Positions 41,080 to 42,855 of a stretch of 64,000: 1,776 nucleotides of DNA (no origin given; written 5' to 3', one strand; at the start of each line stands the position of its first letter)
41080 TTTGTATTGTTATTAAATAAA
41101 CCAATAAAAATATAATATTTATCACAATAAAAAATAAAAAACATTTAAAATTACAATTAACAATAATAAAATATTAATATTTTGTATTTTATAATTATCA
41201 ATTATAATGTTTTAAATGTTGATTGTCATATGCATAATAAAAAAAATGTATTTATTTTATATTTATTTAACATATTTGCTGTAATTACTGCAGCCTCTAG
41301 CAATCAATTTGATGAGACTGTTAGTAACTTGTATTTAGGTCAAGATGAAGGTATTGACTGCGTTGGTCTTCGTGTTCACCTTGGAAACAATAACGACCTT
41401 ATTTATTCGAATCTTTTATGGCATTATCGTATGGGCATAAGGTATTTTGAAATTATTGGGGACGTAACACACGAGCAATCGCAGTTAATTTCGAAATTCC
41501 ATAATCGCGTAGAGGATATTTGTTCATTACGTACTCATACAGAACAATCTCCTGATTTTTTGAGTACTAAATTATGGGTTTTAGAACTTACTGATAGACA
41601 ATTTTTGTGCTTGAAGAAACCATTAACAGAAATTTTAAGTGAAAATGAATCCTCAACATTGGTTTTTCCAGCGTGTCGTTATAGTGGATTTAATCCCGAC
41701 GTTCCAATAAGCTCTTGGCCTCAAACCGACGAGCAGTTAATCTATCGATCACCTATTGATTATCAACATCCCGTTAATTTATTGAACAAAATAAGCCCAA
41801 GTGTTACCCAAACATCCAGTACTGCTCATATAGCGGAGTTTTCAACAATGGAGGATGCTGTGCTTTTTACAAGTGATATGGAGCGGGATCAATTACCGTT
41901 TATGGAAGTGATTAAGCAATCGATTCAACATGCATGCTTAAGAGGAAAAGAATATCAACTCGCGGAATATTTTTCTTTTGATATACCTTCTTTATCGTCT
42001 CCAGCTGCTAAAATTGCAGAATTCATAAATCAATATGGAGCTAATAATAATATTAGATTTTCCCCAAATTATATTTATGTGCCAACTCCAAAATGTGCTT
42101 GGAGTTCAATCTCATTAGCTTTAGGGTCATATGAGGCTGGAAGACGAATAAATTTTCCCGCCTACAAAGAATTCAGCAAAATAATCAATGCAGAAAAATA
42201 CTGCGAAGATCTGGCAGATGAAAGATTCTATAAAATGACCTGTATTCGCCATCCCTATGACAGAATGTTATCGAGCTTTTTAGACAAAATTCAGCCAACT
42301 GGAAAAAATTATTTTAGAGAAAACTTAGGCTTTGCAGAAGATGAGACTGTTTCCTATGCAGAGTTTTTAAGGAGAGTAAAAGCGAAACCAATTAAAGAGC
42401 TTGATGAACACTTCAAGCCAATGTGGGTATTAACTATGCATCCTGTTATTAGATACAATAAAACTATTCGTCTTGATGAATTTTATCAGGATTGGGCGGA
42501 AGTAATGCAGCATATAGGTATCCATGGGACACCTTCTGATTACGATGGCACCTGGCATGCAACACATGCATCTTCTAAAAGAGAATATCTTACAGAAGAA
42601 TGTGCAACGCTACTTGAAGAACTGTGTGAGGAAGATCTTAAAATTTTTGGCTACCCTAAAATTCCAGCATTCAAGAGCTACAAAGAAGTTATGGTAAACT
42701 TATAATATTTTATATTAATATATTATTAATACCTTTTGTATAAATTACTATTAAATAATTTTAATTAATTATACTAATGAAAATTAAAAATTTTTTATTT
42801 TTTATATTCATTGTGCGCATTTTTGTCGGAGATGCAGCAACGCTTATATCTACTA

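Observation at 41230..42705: Carbohydrate-sulfotransferase-like domain fused to a ~280-aa unknown domain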

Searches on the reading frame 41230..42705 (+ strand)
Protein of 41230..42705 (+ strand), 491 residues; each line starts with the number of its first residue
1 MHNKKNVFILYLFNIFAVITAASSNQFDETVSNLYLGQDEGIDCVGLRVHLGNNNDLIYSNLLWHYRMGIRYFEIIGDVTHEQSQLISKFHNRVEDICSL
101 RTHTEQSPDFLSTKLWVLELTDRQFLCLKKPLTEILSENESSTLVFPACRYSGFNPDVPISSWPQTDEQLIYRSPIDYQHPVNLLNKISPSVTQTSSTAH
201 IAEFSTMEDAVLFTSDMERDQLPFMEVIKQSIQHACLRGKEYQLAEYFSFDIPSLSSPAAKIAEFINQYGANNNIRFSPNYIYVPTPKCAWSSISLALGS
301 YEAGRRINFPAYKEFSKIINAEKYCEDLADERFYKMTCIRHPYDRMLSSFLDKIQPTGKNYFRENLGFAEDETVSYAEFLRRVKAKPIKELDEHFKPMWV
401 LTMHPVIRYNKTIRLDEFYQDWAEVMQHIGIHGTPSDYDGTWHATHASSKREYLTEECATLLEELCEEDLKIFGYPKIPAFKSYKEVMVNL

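Call 4: search_protein_families(library=pfam, proteins=[window:41230-42705:+], max_evalue=1)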
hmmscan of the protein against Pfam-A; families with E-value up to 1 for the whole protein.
window:41230-42705:+ (491 aa): 1 family
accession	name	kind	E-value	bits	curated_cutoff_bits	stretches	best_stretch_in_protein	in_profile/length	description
PF03567.20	Sulfotransfer_2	-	1.3e-11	45.6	22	1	329-476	78-252/252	Sulfotransferase family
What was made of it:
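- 41998..42672 (+): Sulfotransfer_2 (PF03567) domain, aa ~257-481. Pfam E 1.3e-11, 45.6 bits against a cut-off of 22 (call 4).
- On Sulfotransfer_2 (PF03567): 45.6 bits against a cut-off of 22, E 1.3e-11, aa 329-476 on profile positions 78-252 (call 4).
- PF03567: E 1.3e-11 (call 4).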

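Call 5: find_homologous_proteins(query=window:41230-42705:+)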
Query window:41230-42705:+ (491 aa): 13 proteins with E <= 0.001 among 4649 candidates.
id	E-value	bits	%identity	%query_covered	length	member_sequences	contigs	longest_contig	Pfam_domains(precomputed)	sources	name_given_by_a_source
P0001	0.0e+0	1138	99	100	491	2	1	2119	PF03567.21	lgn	-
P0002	1.4e-138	481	49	93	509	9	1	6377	PF03567.21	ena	-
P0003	2.8e-136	473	49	92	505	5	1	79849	PF03567.21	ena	-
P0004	4.6e-129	449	47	94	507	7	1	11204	PF03567.21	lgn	-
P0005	3.3e-128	446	45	97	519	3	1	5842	PF03567.21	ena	-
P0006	1.8e-127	444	45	98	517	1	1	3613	PF03567.21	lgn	-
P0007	2.4e-126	440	44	97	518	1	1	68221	PF03567.21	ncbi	-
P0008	3.2e-126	440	44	97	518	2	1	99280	PF03567.21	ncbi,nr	ncbi:MAG: sulfotransferase family 2 domain-containing protein [Proteobacteria bacterium]|nr:sulfotra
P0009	3.6e-122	426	47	92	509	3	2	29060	PF03567.21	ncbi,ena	-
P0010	8.4e-120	419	47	90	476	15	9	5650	PF03567.21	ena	-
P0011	5.0e-115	403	46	85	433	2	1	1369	PF03567.21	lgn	-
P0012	6.0e-93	330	41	84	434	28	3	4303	PF03567.21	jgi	jgi:hypothetical protein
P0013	3.1e-68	249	33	97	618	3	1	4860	PF03567.21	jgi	-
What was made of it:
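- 41230..42705 (+): ORF of the two-domain protein (491 aa): signal peptide, GT-A-like domain, linker, Sulfotransfer_2 domain. 13 full-length homologues at 33-49% identity plus a 99% copy (call 5).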

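Call 10: find_encoding_contigs(protein=P0003, flank=10000, max_places=3)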
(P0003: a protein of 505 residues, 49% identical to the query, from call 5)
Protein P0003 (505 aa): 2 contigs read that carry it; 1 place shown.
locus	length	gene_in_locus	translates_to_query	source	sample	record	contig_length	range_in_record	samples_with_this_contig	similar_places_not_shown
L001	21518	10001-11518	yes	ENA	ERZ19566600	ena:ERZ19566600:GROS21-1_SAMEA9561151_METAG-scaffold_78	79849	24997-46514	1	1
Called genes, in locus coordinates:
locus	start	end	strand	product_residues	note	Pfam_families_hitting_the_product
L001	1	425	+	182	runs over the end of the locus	PF22769:DCD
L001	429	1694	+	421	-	PF00275:EPSP_synthase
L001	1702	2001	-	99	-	PF04977:DivIC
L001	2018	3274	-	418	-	PF03952:Enolase_N, PF00113:Enolase_C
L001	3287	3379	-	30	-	-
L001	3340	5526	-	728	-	-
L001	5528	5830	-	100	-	-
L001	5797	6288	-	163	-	-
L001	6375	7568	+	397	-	PF07690:MFS_1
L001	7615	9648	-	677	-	PF01370:Epimerase, PF02719:Polysacc_synt_2 (faint), PF04321:RmlD_sub_bind, PF13460:NAD_binding_10 (weak), PF16363:GDP_Man_Dehyd, PF01370:Epimerase, PF16363:GDP_Man_Dehyd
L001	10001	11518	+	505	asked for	PF03567:Sulfotransfer_2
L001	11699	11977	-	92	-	-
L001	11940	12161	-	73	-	PF13340:DUF4096 (weak)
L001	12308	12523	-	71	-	-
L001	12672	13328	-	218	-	-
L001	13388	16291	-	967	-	PF13524:Glyco_trans_1_2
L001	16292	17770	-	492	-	-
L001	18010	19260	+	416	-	PF00817:IMS, PF11799:IMS_C, PF13438:DUF4113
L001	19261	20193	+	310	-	PF01479:S4, PF00849:PseudoU_synth_2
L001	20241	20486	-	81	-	-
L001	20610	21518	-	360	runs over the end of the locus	PF00364:Biotin_lipoyl, PF25984:BSH_YknX (faint), PF00198:2-oxoacid_dh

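Call 11: search_solved_structures(query=window:41230-42705:+, max_evalue=10, show_alignments=3)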
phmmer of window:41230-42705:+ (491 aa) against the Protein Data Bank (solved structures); distinct sequences matched with E-value up to 10: 2.
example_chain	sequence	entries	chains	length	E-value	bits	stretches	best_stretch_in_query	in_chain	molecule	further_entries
2lro_A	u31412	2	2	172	1.1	10.9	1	248-309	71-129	Endoglucanase H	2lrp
1v0a_A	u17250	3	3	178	1.2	10.8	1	248-309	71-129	ENDOGLUCANASE H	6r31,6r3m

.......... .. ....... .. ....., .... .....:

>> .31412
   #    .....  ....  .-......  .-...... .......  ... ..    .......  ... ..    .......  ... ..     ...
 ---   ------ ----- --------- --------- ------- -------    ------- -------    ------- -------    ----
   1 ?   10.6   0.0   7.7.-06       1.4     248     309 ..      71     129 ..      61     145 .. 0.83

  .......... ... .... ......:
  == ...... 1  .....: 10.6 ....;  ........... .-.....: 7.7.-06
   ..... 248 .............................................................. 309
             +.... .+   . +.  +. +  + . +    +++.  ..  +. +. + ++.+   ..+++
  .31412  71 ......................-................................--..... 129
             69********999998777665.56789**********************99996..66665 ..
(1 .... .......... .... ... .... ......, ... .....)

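Call 14: find_related_loci(query=A1, collection=genome_contigs, flank=10000)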
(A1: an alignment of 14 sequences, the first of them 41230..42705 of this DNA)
Query A1 (491 aa) in genome_contigs; peptide patterns used: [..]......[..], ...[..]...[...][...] (x = any residue, [..] = any of these).
76 stretches matched a pattern; 5 encode a relative of the query (tblastn E <= 1e-3); 5 distinct loci.
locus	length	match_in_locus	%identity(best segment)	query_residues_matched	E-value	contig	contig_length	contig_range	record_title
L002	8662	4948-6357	47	21-481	2e-135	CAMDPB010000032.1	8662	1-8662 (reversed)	MAG: Candidatus Finniella inopinata isolate TrE-03may19-185 genome assembly, contig: TrE-03may19-C14548, whole genome sh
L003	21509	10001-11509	44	5-481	1e-132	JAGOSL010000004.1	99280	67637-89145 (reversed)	MAG: Proteobacteria bacterium isolate Gw_Eff_bin_318 Gw_Eff_264_length_99280_cov_8.731355, whole genome shotgun sequence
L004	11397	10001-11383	49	26-481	3e-138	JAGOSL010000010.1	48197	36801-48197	MAG: Proteobacteria bacterium isolate Gw_Eff_bin_318 Gw_Eff_1136_length_48197_cov_8.443000, whole genome shotgun sequenc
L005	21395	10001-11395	43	32-481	3e-118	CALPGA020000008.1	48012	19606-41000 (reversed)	MAG: Candidatus Finniella inopinata isolate HRS-ES2-bin-430 genome assembly, contig: HRS-ES2-C693, whole genome shotgun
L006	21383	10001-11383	44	32-481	3e-121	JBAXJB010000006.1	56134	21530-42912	MAG: Alphaproteobacteria bacterium isolate ELA364 MAG364_6, whole genome shotgun sequence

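Call 15: search_protein_families(library=ncbifam, proteins=[window:41230-42705:+], max_evalue=0.01)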
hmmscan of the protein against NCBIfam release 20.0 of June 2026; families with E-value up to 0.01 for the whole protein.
window:41230-42705:+ (491 aa): 0 families

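Call 22: predict_structure(alignment_id=A1)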
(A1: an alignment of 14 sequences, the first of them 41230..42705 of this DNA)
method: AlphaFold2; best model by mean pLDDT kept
length: 491 residues; sequences in the alignment: 14
mean_pLDDT: 61.1   pTM: 0.54
mean pLDDT of the five models: 61.1, 60.7, 59.1, 53.4, 51.5
residues with pLDDT >= 90: 61; 70-90: 128; 50-70: 112; < 50: 190
segments of 3 or more residues with pLDDT < 50: 1-6, 16-45, 95-113, 126-184, 186-201, 210-228, 234-249, 441-445, 482-491
pLDDT, mean of each block of 10 residues (from residue 1): 49 47 29 25 49 66 55 63 66 45 34 50 48 39 27 29 32 39 47 42 54 34 44 45 42 67 88 77 87 77 61 54 82 92 87 77 88 90 93 92 92 88 89 78 50 77 91 77 41 33
secondary structure, 60 per line:
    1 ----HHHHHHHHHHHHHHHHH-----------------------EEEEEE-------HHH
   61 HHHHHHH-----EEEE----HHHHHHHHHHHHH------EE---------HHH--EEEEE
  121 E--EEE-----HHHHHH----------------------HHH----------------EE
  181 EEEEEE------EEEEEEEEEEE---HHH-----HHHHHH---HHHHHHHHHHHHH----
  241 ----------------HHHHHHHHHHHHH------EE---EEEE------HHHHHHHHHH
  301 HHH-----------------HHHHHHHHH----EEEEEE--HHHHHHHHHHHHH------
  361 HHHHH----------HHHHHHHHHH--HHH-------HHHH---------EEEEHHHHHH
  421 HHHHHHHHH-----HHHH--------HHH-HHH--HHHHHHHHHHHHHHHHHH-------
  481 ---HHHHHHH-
elements in order: H5-21 E45-50 H58-67 E73-76 H81-93 E116-121 E124-126 H132-137 E179-186 E193-203 H215-220 H224-236 H257-269 E281-284 H291-303 H321-329 E334-339 H342-354 H361-365 H376-385 H398-401 E411-414 H415-429 H435-438 H456-473 H484-490

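Call 27: fold_search(model_id=the predicted structure, library=pdb)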
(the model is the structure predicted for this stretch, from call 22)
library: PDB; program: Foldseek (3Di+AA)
matches with E <= 10: 226; with E <= 0.001: 0
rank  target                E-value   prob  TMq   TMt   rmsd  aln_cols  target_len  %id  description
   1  2p72_B                1.2e-02  0.77  0.13  0.27  12.9       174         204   12  crystal structure of a glycosyltransferase involved in the glycosylation of the major capsid of PBCV-1 (released 2007-08-21)
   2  2p73                  3.0e-02  0.63  0.13  0.28  13.1       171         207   11  crystal structure of a glycosyltransferase involved in the glycosylation of the major capsid of PBCV-1 (released 2007-08-21)
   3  2p72_A                7.8e-02  0.41  0.13  0.28  10.8       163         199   12  crystal structure of a glycosyltransferase involved in the glycosylation of the major capsid of PBCV-1 (released 2007-08-21)
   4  6b51                  2.5e-01  0.10  0.15  0.24  15.7       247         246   12  Schistosoma haematobium (Blood Fluke) Sulfotransferase, Y54F Mutant (released 2018-10-10)
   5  1fo8                  3.2e-01  0.30  0.11  0.16  10.8       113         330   12  CRYSTAL STRUCTURE OF N-ACETYLGLUCOSAMINYLTRANSFERASE I (released 2001-04-25)
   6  9dyt_A                3.6e-01  0.35  0.13  0.15  12.8       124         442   11  Acanthamoeba Polyphaga Mimivirus R699 (released 2025-06-11)
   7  6b53_A                4.1e-01  0.09  0.15  0.24  15.0       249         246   10  Schistosoma haematobium (Blood Fluke) Sulfotransferase, S166T Mutant (released 2018-10-10)
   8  9e92_A                4.9e-01  0.30  0.14  0.15  12.9       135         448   11  Acanthamoeba Polyphaga Mimivirus R699 (released 2025-06-11)
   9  2c0n                  5.2e-01  0.30  0.11  0.26   7.9       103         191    8  Crystal Structure of A197 from STIV (released 2005-09-29)
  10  6te3_A                5.5e-01  0.12  0.11  0.08   9.9       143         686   10  Crystal Structure of full-length Human Lysyl Hydroxylase LH3 - Cocrystal with Fe2+, Mn2+, UDP (released 2021-05-19)
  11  8j4o_B                6.2e-01  0.04  0.06  0.12  10.2        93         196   11  Crystal Structure of the Acinetobacter baumannii LysR family regulator AceR effector-binding domain with Spermidine (released 2024-11-06)
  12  5tiv                  6.6e-01  0.07  0.14  0.24  15.9       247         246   12  Schistosoma haematobium (Blood Fluke) Sulfotransferase (released 2017-05-31)
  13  9nyf_A                7.4e-01  0.16  0.13  0.19   7.7       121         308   17  Cryo-EM structure of the glycosyltransferase GtrB (tetramer volume) (released 2025-12-17)
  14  5eke_D                9.4e-01  0.14  0.13  0.19   8.2       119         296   17  Structure of the polyisoprenyl-phosphate glycosyltransferase GtrB (F215A mutant) (released 2016-01-06)
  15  6fxk_A                1.1e+00  0.15  0.14  0.11   9.5       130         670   11  Crystal Structure of full-length Human Lysyl Hydroxylase LH3 (released 2018-08-22)
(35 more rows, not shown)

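Call 41: search_solved_structures(query=A5, max_evalue=10, show_alignments=2)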
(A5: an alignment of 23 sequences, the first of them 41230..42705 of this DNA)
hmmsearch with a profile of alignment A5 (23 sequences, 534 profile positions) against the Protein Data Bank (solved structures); distinct sequences matched with E-value up to 10: 1.
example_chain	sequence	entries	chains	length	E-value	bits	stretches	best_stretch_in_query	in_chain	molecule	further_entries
3rnl_A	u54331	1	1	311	0.23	13.1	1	351-389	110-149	Sulfotransferase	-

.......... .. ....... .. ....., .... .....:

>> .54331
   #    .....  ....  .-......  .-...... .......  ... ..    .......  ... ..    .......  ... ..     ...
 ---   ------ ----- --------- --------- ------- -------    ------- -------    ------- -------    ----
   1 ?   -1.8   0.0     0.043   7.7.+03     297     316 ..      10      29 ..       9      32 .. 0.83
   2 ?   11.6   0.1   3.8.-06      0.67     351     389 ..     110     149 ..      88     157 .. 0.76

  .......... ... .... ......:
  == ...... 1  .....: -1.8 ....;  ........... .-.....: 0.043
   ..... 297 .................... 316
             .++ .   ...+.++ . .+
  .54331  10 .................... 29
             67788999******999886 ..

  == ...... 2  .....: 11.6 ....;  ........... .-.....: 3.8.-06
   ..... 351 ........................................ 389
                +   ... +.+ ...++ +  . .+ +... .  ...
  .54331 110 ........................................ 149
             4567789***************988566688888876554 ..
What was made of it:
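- On Animal CHST/HNK-1ST subfamily specifically: PDB sequence searches with the protein and with a 23-sequence profile found only one insignificant, unnamed sulfotransferase chain (3rnl, E 0.23) (calls 11, 41).
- Closest known: Sulfotransfer_2 family. Different: No sequence-detectable similarity to any solved animal enzyme (calls 11, 41).
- Tried and rejected: Sequence searches of the PDB with the single protein and with a 23-sequence profile gave nothing useful (calls 11, 41).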

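Call 49: predict_structure(alignment_id=A5)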
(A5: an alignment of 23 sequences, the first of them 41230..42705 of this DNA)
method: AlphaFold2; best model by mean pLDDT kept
length: 491 residues; sequences in the alignment: 23
mean_pLDDT: 87.0   pTM: 0.83
mean pLDDT of the five models: 87.0, 86.3, 85.0, 84.1, 80.8
residues with pLDDT >= 90: 305; 70-90: 139; 50-70: 26; < 50: 21
segments of 3 or more residues with pLDDT < 50: 22-31, 482-491
pLDDT, mean of each block of 10 residues (from residue 1): 66 69 41 81 95 87 97 94 92 92 80 93 96 93 95 86 84 92 91 91 93 90 92 89 62 85 94 88 93 93 88 80 92 96 94 83 91 94 96 95 96 95 96 91 79 87 95 83 43 34
secondary structure, 60 per line:
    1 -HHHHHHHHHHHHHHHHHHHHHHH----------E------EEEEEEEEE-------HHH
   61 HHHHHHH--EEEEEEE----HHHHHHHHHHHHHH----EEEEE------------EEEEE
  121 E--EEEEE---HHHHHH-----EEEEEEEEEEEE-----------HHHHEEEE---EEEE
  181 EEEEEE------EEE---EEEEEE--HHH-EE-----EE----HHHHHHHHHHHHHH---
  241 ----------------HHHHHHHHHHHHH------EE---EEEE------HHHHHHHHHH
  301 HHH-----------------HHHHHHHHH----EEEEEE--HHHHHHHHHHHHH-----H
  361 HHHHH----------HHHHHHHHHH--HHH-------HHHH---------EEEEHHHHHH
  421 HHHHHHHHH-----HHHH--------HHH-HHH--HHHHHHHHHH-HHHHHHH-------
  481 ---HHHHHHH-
elements in order: H2-24 E42-50 H58-67 E70-76 H81-94 E99-103 E116-121 E124-128 H132-137 E143-154 H166-169 E170-173 E177-186 E193-195 E199-204 H224-237 H257-269 E281-284 H291-303 H321-329 E334-339 H342-354 H360-365 H376-385 H398-401 E411-414 H415-429 H435-438 H456-465 H467-473 H484-490
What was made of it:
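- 41230..42705 (+): AlphaFold2 model with a 23-sequence alignment: mean pLDDT 87, pTM 0.83 (call 49).
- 41230..41301 (+): Sec-type signal-peptide-like N-terminus (aa 1-24: MHNKKN, then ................, then SS), followed by a variable acidic linker up to aa ~32. In the model it is an isolated helix followed by a stretch with pLDDT <50 (call 49).
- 42076..42111 (+): 5'-phosphosulfate-binding (PSB) strand-loop-helix, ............; K288 is at nt 42091-42093. The model has strand 281-284, a loop, then helix 291-303 (call 49).
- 42244..42291 (+): 3'-phosphate-binding (PB) strand-turn-helix, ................, with P342-x-x-R345-x-x-S348 and R340. The model has strand 334-339 and helix 342-354 (call 49).
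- On Sulfotransfer_2 (PF03567): The model has strand 281-284 and helix 291-303 (call 49).
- The model is confident, pLDDT 87, with canonical strand-loop-helix elements (call 49). The fold is predicted with high confidence (call 49).
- Tried and rejected: Adding 10 more distant family members fixed this (call 49).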

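Call 52: fold_search(model_id=the predicted structure, library=pdb)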
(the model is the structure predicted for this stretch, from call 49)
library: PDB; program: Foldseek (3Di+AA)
matches with E <= 10: 992; with E <= 0.001: 5
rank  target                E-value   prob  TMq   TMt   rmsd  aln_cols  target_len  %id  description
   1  8d3z_A                1.4e-06  1.00  0.26  0.32   7.2       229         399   10  Crystal structure of GalS1 in complex with Manganese from Populus trichocarpas (released 2023-03-15)
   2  8d3t_D                7.9e-06  1.00  0.26  0.31   7.4       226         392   10  Crystal structure of GalS1 from Populus trichocarpas (released 2023-03-15)
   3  8d3t_B                8.4e-06  1.00  0.31  0.38   4.8       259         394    9  Crystal structure of GalS1 from Populus trichocarpas (released 2023-03-15)
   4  1h7q                  2.1e-04  1.00  0.20  0.38  14.7       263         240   10  dTDP-MANGANESE COMPLEX OF SPSA FROM BACILLUS SUBTILIS (released 2001-12-13)
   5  2z86_D                7.8e-04  1.00  0.17  0.14   7.8       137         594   14  Crystal structure of chondroitin polymerase from Escherichia coli strain K4 (K4CP) complexed with UDP-GlcUA and UDP (released 2008-09-16)
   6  2z87_B                1.1e-03  1.00  0.17  0.14   7.0       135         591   13  Crystal structure of chondroitin polymerase from Escherichia coli strain K4 (K4CP) complexed with UDP-GalNAc and UDP (released 2008-09-16)
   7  5w5t_B                1.8e-03  0.96  0.19  0.22  15.0       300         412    8  Agrobacterium tumefaciens ADP-Glucose Pyrophosphorylase bound to activator ethyl pyruvate (released 2018-11-14)
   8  4b42_D                1.9e-03  0.95  0.17  0.27  12.4       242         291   13  Pseudomonas aeruginosa RmlA in complex with allosteric inhibitor (released 2012-10-31)
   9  9omk_B                2.1e-03  1.00  0.23  0.40  14.0       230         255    8  WrtF fucosyltransferase - trisaccharide acceptor (released 2025-10-29)
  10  4b4m_A                2.8e-03  0.89  0.17  0.27  15.0       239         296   13  Pseudomonas aeruginosa RmlA in complex with allosteric inhibitor (released 2012-10-31)
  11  9omn_B                3.2e-03  0.99  0.21  0.36  14.9       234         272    7  WrtF fucosyltransferase - GDP-2-deoxy-2-fluoro-beta-L-fucose (released 2025-10-29)
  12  7d72_A                3.2e-03  0.87  0.17  0.20  15.7       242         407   12  Cryo-EM structures of human GMPPA/GMPPB complex bound to GDP-Mannose (released 2021-05-05)
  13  8bz6_B                3.6e-03  1.00  0.18  0.15   6.4       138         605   13  Crystal structure of the L. monocytogenes RmlT in complex with UDP-glucose (released 2023-12-27)
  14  5ids_B                4.0e-03  0.84  0.18  0.27  15.9       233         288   12  Crystal Structure of a Glucose-1-phosphate Thymidylyltransferase from Burkholderia vietnamiensis (released 2016-03-09)
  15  4arw_C                4.5e-03  0.89  0.17  0.27  14.5       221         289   13  Pseudomonas aeruginosa RmlA in complex with allosteric inhibitor (released 2012-10-31)
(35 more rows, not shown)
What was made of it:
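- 41326..41940 (+): Degenerate GT-A glycosyltransferase-like domain (aa ~33-237), related to Glyco_tranf_2_4 (PF13704) and GT92. The best Foldseek match in the PDB is GalS1 (GT92), E 1.4e-6, followed by SpsA, K4CP, WrtF and LARGE1 (call 52).
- On Glyco_tranf_2_4 (PF13704) / GT-A glycosyltransferases: Foldseek: GalS1 E 1.4e-6, then SpsA, K4CP, WrtF (call 52).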
